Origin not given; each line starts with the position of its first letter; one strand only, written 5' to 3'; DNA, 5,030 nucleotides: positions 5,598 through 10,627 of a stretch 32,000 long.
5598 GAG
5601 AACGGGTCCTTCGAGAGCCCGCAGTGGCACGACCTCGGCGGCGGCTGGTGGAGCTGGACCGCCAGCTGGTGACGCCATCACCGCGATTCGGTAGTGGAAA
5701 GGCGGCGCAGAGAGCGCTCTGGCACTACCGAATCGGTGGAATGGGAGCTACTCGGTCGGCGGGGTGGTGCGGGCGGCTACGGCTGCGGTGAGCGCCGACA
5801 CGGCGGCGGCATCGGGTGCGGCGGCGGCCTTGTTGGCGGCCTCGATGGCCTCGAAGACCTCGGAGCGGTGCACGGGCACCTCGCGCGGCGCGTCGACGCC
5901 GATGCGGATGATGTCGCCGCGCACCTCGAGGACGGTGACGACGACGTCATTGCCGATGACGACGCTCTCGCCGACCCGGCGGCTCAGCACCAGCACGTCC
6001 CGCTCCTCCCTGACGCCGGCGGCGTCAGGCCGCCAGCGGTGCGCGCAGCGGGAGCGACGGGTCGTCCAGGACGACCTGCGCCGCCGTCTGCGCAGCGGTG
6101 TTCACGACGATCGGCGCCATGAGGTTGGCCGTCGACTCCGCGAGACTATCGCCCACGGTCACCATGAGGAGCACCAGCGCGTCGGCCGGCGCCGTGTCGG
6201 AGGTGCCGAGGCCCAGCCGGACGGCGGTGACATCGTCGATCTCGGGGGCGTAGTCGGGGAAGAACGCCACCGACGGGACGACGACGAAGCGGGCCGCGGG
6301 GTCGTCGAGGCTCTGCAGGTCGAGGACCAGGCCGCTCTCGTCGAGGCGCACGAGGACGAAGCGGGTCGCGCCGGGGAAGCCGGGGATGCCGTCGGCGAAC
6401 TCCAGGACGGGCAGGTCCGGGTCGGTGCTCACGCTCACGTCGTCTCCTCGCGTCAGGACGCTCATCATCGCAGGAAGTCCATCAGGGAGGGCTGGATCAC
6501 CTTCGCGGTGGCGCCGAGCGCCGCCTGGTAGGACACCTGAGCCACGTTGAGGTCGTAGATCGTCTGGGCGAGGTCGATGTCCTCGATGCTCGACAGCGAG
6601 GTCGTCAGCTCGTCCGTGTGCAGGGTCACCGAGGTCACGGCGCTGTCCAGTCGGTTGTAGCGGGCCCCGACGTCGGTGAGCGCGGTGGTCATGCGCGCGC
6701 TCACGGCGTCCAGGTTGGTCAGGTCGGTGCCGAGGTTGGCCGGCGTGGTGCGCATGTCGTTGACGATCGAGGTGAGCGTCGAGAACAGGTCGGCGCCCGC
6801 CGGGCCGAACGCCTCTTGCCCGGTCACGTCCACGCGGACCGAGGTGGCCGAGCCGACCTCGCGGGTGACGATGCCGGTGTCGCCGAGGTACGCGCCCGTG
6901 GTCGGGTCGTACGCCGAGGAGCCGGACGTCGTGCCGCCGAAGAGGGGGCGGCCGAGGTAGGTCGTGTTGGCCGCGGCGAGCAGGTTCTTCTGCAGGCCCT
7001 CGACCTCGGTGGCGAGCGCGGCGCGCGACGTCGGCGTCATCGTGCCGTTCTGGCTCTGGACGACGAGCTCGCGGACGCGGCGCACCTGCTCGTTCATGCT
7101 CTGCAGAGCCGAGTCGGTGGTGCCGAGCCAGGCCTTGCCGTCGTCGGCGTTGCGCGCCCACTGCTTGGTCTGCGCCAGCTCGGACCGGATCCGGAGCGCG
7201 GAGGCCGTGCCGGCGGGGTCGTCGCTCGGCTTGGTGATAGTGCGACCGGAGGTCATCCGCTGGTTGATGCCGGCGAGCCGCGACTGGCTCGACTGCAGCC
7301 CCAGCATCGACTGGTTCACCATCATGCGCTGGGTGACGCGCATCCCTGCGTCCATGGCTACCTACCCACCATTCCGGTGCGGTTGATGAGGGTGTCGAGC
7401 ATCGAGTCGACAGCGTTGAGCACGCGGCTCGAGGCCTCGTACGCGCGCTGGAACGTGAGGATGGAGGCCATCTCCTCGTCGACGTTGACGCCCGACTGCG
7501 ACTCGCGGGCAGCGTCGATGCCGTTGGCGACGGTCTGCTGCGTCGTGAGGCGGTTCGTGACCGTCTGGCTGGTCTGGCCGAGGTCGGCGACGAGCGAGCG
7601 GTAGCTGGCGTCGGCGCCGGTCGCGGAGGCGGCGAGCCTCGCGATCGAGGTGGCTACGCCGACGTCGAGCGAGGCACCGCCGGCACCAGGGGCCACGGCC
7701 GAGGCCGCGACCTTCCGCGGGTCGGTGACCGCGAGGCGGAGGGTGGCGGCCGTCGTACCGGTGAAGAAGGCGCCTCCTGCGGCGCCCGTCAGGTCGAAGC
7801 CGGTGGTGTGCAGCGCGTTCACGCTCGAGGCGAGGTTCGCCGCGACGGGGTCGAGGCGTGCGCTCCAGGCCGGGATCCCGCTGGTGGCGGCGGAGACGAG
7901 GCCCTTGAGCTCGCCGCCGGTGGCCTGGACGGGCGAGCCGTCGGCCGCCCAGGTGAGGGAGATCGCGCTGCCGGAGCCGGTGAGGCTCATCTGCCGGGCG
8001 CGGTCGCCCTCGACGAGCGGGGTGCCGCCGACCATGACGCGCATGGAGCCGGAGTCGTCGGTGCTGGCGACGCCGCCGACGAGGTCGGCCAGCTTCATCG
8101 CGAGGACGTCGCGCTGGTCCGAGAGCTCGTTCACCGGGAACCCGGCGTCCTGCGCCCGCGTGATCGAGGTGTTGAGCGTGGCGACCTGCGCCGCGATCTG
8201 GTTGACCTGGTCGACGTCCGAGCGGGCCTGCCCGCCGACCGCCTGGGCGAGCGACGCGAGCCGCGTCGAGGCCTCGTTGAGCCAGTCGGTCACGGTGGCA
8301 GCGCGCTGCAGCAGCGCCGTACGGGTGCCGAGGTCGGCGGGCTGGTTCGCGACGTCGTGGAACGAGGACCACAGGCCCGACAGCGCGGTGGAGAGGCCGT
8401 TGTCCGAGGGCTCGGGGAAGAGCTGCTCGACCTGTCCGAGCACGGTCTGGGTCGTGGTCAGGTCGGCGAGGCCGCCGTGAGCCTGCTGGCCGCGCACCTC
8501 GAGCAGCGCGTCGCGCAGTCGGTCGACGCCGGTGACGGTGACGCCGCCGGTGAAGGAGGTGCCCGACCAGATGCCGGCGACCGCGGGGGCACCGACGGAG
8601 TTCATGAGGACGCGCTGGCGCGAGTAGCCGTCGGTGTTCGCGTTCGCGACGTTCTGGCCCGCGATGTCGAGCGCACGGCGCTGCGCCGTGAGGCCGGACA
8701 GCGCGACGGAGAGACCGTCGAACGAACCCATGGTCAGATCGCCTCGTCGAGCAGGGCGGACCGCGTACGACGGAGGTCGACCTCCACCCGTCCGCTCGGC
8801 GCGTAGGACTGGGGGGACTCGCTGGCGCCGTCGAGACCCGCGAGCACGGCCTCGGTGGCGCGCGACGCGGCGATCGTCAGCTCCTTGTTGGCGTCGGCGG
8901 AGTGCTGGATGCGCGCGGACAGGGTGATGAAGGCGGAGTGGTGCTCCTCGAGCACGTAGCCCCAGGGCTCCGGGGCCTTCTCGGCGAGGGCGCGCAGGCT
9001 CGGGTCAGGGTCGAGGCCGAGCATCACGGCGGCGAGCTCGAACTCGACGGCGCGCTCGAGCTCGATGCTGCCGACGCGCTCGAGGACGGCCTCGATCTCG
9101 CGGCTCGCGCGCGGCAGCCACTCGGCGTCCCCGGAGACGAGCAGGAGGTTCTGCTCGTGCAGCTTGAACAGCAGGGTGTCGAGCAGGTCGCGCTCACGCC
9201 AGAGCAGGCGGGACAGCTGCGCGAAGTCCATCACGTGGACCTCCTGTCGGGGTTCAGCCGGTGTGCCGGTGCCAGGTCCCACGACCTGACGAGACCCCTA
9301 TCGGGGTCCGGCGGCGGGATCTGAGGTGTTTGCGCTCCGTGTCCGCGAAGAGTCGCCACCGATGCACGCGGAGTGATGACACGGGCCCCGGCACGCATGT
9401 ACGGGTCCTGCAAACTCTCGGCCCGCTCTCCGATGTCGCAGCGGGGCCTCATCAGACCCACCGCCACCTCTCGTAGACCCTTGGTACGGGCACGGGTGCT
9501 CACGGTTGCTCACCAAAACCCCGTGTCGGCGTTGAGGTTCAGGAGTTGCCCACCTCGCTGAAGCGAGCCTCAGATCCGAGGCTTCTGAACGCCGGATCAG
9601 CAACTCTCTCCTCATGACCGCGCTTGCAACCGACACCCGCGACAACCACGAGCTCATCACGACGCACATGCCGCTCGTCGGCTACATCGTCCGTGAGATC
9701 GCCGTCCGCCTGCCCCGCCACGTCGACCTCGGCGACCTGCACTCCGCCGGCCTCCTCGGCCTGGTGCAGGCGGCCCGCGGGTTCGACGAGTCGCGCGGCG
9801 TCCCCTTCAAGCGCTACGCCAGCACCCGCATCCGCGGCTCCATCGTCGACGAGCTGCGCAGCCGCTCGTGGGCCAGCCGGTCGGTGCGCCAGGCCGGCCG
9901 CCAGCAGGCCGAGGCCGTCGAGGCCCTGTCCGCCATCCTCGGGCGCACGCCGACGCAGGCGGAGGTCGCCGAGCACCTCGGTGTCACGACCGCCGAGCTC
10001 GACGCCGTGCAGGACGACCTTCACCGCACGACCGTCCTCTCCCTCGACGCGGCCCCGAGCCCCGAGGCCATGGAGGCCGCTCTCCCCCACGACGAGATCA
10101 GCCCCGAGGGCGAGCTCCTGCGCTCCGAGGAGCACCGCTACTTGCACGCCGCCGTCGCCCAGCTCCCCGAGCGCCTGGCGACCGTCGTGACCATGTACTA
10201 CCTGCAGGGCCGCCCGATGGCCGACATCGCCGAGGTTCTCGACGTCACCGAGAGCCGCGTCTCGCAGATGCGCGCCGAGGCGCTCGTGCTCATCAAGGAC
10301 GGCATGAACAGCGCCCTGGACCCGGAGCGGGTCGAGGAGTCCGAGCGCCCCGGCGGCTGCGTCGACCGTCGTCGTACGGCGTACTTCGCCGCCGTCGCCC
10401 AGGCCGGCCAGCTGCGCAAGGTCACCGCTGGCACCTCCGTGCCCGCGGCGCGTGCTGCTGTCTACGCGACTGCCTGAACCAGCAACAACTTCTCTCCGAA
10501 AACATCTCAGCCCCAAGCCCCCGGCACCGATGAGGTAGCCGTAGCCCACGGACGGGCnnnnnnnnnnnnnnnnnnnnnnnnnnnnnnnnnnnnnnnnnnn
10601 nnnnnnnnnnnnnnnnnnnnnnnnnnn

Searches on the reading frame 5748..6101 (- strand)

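Call 8: search_protein_families(library=pfam, proteins=[window:5748-6101:-])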
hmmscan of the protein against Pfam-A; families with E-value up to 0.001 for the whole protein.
window:5748-6101:- (117 aa): 1 family
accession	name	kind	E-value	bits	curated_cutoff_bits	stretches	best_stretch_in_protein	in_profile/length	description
PF02599.21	CsrA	-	8.2e-22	77.4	27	1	37-87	2-52/53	Global regulator protein family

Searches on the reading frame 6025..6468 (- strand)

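Call 50: search_protein_families(library=pfam, proteins=[window:6025-6468:-], max_evalue=1)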
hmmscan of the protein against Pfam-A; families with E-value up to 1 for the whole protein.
window:6025-6468:- (147 aa): 1 family
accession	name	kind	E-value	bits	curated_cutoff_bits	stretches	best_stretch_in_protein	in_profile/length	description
PF02623.20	FliW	-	3.8e-31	107.9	25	1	22-145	1-122/122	FliW protein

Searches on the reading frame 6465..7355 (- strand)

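Call 6: search_protein_families(library=pfam, proteins=[window:6465-7355:-])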
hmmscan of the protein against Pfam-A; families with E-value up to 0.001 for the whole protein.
window:6465-7355:- (296 aa): 2 families
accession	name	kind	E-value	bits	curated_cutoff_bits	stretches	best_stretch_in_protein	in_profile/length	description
PF00669.25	Flagellin_N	-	1.5e-26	93.6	26.6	1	9-142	3-137/139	Bacterial flagellin N-terminal helical region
PF00700.27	Flagellin_C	-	1.9e-09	38.1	23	1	214-295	3-86/86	Bacterial flagellin C-terminal helical region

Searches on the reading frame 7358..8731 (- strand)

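Call 6: search_protein_families(library=pfam, proteins=[window:7358-8731:-])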
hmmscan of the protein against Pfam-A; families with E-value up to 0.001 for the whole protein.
window:7358-8731:- (457 aa): 3 families
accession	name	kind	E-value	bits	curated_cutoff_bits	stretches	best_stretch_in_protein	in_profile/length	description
PF22638.1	FlgK_D1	-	4.1e-57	193.9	28.6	1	98-323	1-233/233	Flagellar hook-associated protein FlgK helical domain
PF06429.18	Flg_bbr_C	-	3.3e-14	52.6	23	1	411-450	6-45/46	Flagellar basal body rod FlgEFG protein C-terminal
PF00460.25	Flg_bb_rod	-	2e-09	37.6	20.7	1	7-36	1-30/31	Flagella basal body rod protein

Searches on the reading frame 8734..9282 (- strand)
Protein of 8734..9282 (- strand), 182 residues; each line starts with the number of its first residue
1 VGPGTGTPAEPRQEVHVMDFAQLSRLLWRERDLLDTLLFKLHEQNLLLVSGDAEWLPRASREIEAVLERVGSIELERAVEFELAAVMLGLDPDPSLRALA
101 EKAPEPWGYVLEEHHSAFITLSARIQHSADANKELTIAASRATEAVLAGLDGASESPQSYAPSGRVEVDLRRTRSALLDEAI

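Call 6: search_protein_families(library=pfam, proteins=[window:8734-9282:-])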
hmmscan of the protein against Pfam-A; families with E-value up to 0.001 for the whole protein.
window:8734-9282:- (182 aa): 1 family
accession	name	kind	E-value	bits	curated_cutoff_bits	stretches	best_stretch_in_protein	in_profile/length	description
PF05130.17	FlgN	-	6.7e-17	62.7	30.5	1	18-165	1-144/147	FlgN protein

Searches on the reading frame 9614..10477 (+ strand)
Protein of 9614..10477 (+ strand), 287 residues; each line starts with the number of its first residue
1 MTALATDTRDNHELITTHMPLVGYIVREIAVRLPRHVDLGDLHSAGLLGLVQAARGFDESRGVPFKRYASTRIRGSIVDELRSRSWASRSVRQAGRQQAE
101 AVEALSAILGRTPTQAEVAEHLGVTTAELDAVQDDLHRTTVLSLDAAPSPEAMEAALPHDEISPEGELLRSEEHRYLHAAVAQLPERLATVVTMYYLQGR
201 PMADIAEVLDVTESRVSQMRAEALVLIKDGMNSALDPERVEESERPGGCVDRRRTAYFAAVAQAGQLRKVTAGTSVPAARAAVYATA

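Call 6: search_protein_families(library=pfam, proteins=[window:9614-10477:+])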
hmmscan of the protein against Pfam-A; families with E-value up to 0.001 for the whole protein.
window:9614-10477:+ (287 aa): 6 families
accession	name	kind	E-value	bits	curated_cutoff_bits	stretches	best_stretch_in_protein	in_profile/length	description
PF04545.22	Sigma70_r4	-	3.2e-13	49.4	24.1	1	180-225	1-46/50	Sigma-70, region 4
PF04542.20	Sigma70_r2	-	9.4e-13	48.2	24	1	14-86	1-70/71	Sigma-70 region 2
PF08281.18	Sigma70_r4_2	-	2.2e-12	46.8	25.7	1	175-224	2-51/54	Sigma-70, region 4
PF04539.22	Sigma70_r3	-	1.2e-07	32.2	25.3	1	99-149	7-57/78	Sigma-70 region 3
PF16509.11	KORA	-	0.00064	20.3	26.7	0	197-241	28-71/84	TrfB plasmid transcriptional repressor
PF13384.12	HTH_23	-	0.00075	19.7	24.6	0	192-220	11-38/50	Homeodomain-like domain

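Call 14: find_homologous_proteins(query=window:9614-10477:+)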
Query window:9614-10477:+ (287 aa): 2991 proteins with E <= 0.001 among 8000 candidates; the best 120 are listed.
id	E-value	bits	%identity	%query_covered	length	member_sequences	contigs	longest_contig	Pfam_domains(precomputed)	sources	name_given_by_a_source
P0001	7.4e-167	571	94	100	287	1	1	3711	PF04545.23,PF04542.21,PF08281.19,PF04539.23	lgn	-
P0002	6.4e-156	536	88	100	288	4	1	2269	PF04545.23,PF04542.21,PF08281.19,PF04539.23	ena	-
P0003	4.2e-155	533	89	100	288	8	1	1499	PF04545.23,PF04542.21,PF08281.19,PF04539.23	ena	-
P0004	3.5e-151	520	87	100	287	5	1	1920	PF13384.13,PF04545.23,PF04542.21,PF08281.19,PF04539.23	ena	-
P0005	3.9e-149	513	85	100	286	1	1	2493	PF04545.23,PF04542.21,PF08281.19,PF04539.23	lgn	-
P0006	1.1e-137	476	83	92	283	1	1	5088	PF04545.23,PF04542.21,PF08281.19,PF04539.23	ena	-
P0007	1.4e-136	472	81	94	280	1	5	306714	PF04545.23,PF04542.21,PF08281.19,PF04539.23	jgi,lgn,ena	jgi:RNA polymerase sigma factor for flagellar operon FliA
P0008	2.1e-136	472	81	94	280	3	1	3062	PF04545.23,PF04542.21,PF08281.19,PF04539.23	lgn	-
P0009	2.3e-136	472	82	94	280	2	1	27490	PF04545.23,PF04542.21,PF08281.19,PF04539.23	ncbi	-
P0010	9.6e-134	463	80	94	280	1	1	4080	PF04545.23,PF04542.21,PF08281.19,PF04539.23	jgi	jgi:RNA polymerase sigma factor for flagellar operon FliA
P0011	9.9e-133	460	81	91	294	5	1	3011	PF04545.23,PF04542.21,PF08281.19,PF04539.23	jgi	jgi:RNA polymerase sigma factor for flagellar operon FliA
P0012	7.3e-131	454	82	90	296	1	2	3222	PF04545.23,PF04542.21,PF08281.19,PF04539.23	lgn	-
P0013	2.7e-125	435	74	94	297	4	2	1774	PF04545.23,PF04542.21,PF08281.19,PF04539.23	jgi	jgi:RNA polymerase sigma factor for flagellar operon FliA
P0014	3.8e-125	435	74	94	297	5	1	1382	PF04545.23,PF04542.21,PF08281.19,PF04539.23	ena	-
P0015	4.5e-123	428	78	90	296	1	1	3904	PF04545.23,PF04542.21,PF08281.19,PF04539.23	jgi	jgi:RNA polymerase sigma factor for flagellar operon FliA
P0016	3.3e-122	425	71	97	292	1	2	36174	PF04545.23,PF04542.21,PF08281.19,PF04539.23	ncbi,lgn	-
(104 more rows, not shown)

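Call 27: find_related_loci(query=A1, collection=genome_contigs, flank=10000)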
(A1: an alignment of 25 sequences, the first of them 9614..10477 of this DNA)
Query A1 (287 aa) in genome_contigs; peptide patterns used: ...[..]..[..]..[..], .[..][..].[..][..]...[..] (x = any residue, [..] = any of these).
599 stretches matched a pattern (row limit reached: there are more); 587 encode a relative of the query (tblastn E <= 1e-3); the best 80 are kept; 80 distinct loci.
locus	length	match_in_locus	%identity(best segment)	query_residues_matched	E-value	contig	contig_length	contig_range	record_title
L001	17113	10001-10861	86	1-287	5e-156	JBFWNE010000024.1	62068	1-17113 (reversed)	MAG: Candidatus Nanopelagicales bacterium isolate CA_2019_TPBF_105 NODE_3498_length_62068_cov_7.908736_TPBF, whole genom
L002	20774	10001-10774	66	11-268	6e-111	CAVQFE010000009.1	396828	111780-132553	MAG: uncultured Actinomycetota bacterium isolate MFD05942.bin.2.255 genome assembly, contig: contig_8125, whole genome s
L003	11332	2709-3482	63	11-268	5e-103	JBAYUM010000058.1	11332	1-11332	MAG: Candidatus Nanopelagicales bacterium isolate SO_2016_LW3_35 scaffold08375_LW162_2016, whole genome shotgun sequence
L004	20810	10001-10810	60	13-282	3e-96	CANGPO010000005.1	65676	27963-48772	MAG: Actinobacteria bacterium isolate Jr-7aug17-86 genome assembly, contig: Jr-7aug17-C603, whole genome shotgun sequenc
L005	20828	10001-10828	57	5-278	2e-92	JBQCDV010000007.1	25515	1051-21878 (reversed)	MAG: Actinomycetales bacterium isolate bin1048 k127_652152, whole genome shotgun sequence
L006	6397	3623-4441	55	10-282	1e-86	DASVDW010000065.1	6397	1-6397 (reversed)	MAG TPA_asm: Acidothermaceae bacterium isolate SMAG_U2044 k141_822850, whole genome shotgun sequence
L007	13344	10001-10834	54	4-281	6e-86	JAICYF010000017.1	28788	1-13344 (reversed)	MAG: Acidothermaceae bacterium isolate LS_ISSM_2_bin.15 k141_1794528_length_28788_cov_56.3955, whole genome shotgun sequ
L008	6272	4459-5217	55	13-263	3e-85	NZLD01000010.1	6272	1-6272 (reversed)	MAG: Micrococcales bacterium isolate IN43 27706, whole genome shotgun sequence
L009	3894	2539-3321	55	7-267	4e-85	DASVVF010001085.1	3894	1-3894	MAG TPA_asm: Catenuloplanes sp. isolate SMAG_U3336 k141_660537, whole genome shotgun sequence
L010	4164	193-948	56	14-263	5e-85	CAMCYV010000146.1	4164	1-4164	MAG: Bifidobacterium breve isolate MsE-30jul19-170 genome assembly, contig: MsE-30jul19-C35050, whole genome shotgun seq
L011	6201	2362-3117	57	14-263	8e-85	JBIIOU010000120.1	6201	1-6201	MAG: Candidatus Nanopelagicales bacterium isolate ME2002-11-07_3300042865_group1_bin157 Rohwer_bin351_scaffold_16266_c1,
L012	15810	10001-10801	55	9-276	1e-83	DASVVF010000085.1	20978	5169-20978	MAG TPA_asm: Catenuloplanes sp. isolate SMAG_U3336 k141_245689, whole genome shotgun sequence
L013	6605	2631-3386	56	14-263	2e-84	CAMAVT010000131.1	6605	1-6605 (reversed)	MAG: Bifidobacterium breve isolate ME-08apr19-199 genome assembly, contig: ME-08apr19-C26289, whole genome shotgun seque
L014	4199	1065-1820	56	14-263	3e-84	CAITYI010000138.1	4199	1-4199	uncultured bacterium isolate Loclat_bin-02354 genome assembly, contig: bin-02354:138/442, whole genome shotgun sequence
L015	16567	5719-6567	54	7-287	5e-84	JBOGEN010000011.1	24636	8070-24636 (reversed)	MAG: Actinomycetes bacterium isolate SC-S_metawrap_bin.74 k127_1999970, whole genome shotgun sequence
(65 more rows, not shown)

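Call 30: find_encoding_contigs(protein=P0007, flank=10000, max_places=2)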
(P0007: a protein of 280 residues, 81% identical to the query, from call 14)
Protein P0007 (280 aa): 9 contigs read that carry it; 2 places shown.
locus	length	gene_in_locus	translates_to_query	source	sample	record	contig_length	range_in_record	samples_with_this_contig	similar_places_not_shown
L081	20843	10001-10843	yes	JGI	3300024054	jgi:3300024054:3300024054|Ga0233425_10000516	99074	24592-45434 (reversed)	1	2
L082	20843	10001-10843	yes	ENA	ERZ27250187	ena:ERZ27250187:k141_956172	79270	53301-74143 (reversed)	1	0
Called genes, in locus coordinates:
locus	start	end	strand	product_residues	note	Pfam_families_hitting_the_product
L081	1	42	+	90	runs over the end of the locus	PF01313:Bac_export_3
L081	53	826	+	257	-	PF01311:Bac_export_1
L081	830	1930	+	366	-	PF01312:Bac_export_2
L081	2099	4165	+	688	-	PF00771:FHIPEP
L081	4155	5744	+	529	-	-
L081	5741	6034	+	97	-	-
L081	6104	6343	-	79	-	PF02599:CsrA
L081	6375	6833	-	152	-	PF02623:FliW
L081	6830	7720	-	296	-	PF00669:Flagellin_N, PF00700:Flagellin_C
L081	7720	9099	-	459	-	PF00460:Flg_bb_rod, PF22638:FlgK_D1, PF06429:Flg_bbr_C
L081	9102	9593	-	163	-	PF05130:FlgN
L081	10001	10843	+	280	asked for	PF04542:Sigma70_r2, PF04539:Sigma70_r3, PF08281:Sigma70_r4_2, PF04545:Sigma70_r4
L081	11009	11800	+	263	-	PF00669:Flagellin_N, PF00700:Flagellin_C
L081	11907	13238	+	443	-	PF02465:FliD_N, PF07195:FliD_C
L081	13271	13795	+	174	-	PF02561:FliS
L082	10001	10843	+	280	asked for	PF04542:Sigma70_r2, PF04539:Sigma70_r3, PF08281:Sigma70_r4_2, PF04545:Sigma70_r4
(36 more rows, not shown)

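Call 31: find_encoding_contigs(protein=P0009, flank=10000, max_places=2)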
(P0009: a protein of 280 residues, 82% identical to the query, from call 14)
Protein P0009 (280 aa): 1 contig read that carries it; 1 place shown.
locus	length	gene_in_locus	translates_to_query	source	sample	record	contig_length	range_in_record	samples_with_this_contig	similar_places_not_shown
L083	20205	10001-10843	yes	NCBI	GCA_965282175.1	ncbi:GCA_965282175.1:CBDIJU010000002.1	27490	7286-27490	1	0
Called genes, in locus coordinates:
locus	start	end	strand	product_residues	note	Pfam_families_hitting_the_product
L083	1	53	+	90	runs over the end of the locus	PF01313:Bac_export_3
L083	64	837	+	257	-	PF01311:Bac_export_1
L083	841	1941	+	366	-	PF01312:Bac_export_2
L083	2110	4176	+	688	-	PF00771:FHIPEP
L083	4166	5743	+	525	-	-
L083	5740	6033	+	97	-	-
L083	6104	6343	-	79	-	PF02599:CsrA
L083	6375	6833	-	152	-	PF02623:FliW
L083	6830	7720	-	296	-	PF00669:Flagellin_N, PF00700:Flagellin_C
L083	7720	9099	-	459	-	PF00460:Flg_bb_rod, PF22638:FlgK_D1, PF06429:Flg_bbr_C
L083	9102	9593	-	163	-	PF05130:FlgN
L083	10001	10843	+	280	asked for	PF04542:Sigma70_r2, PF04539:Sigma70_r3, PF08281:Sigma70_r4_2, PF04545:Sigma70_r4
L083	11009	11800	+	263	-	PF00669:Flagellin_N, PF00700:Flagellin_C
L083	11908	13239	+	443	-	PF02465:FliD_N, PF07195:FliD_C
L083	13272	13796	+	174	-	PF02561:FliS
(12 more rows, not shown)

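Call 32: find_encoding_contigs(protein=P0016, flank=10000, max_places=2)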
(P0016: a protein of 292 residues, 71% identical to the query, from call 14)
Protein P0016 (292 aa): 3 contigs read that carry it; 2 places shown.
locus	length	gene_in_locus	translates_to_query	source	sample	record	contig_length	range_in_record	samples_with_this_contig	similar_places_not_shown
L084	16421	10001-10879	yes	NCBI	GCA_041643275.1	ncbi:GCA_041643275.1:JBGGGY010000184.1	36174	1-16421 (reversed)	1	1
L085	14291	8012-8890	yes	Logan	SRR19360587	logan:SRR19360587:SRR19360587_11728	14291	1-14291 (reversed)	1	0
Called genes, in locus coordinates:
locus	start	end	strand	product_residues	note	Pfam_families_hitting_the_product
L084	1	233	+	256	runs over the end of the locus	PF01311:Bac_export_1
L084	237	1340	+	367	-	PF01312:Bac_export_2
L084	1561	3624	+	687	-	PF00771:FHIPEP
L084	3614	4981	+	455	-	-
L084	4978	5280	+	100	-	-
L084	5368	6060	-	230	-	-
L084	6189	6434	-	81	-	PF02599:CsrA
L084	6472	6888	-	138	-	PF02623:FliW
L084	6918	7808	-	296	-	PF00669:Flagellin_N, PF00700:Flagellin_C (weak)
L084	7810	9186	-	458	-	PF00460:Flg_bb_rod (weak), PF22638:FlgK_D1, PF06429:Flg_bbr_C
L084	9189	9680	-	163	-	PF05130:FlgN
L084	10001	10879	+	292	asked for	PF04542:Sigma70_r2, PF04539:Sigma70_r3 (weak), PF08281:Sigma70_r4_2, PF04545:Sigma70_r4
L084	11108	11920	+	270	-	PF00669:Flagellin_N, PF00700:Flagellin_C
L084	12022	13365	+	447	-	PF02465:FliD_N, PF07195:FliD_C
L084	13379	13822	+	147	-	PF02561:FliS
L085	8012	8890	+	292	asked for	PF04542:Sigma70_r2, PF04539:Sigma70_r3 (weak), PF08281:Sigma70_r4_2, PF04545:Sigma70_r4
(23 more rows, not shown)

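Call 61: search_protein_families(library=ncbifam, proteins=[window:9614-10477:+], max_evalue=0.01)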
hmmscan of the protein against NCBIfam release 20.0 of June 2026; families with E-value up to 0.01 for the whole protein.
window:9614-10477:+ (287 aa): 77 families (the best 25 are shown)
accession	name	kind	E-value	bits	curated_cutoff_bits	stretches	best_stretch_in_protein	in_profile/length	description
TIGR02479.1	FliA_WhiG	subfamily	1.6e-59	201.4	189.6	1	14-231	1-223/224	FliA/WhiG family RNA polymerase sigma factor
NF005413.0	PRK06986.1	subfamily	2.5e-52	178.1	201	1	7-232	11-237/241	RNA polymerase sigma factor FliA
NF004935.0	PRK06288.1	equivalog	1e-48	166.3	343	1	11-228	35-259/270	RNA polymerase sigma factor WhiG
NF005809.0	PRK07670.1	equivalog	8.7e-44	149.9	326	1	7-233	21-252/255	FliA/WhiG family RNA polymerase sigma factor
NF009091.0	PRK12427.1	equivalog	2.6e-32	112.4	339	1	8-229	14-229/233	FliA/WhiG family RNA polymerase sigma factor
NF004572.0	PRK05911.1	equivalog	1.1e-31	110.2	378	1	12-232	26-254/257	RNA polymerase sigma factor sigma-28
TIGR02980.1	SigBFG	subfamily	1.2e-28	100.3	234.35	1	10-231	4-226/227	SigB/SigF/SigG family RNA polymerase sigma factor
TIGR02937.1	sigma70-ECF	superfamily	4.7e-27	94.6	42.9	1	12-225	4-159/165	sigma-70 family RNA polymerase sigma factor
NF005644.0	PRK07408.1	subfamily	2.7e-21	76.4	261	1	25-221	39-243/258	RNA polymerase sigma factor SigF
NF005514.0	PRK07122.1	subfamily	3.6e-19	68.9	372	1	8-231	39-263/264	RNA polymerase sigma factor SigF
NF004052.0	PRK05572.1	subfamily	4.8e-19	68.9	311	1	7-232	30-251/252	SigF/SigG family RNA polymerase sporulation sigma factor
TIGR02885.1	spore_sigF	equivalog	5.1e-19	69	321.45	1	5-229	7-229/231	RNA polymerase sporulation sigma factor SigF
TIGR02997.1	Sig70-cyanoRpoD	subfamily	5.6e-16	58.7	384.5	1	33-226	95-296/298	RNA polymerase sigma factor, RpoD/SigA family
NF006071.0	PRK08215.1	equivalog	1.9e-15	57.1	372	1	7-228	35-254/258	RNA polymerase sporulation sigma factor SigG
TIGR02394.1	rpoS_proteo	equivalog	3.8e-14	52.9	378.7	1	3-232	40-275/285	RNA polymerase sigma factor RpoS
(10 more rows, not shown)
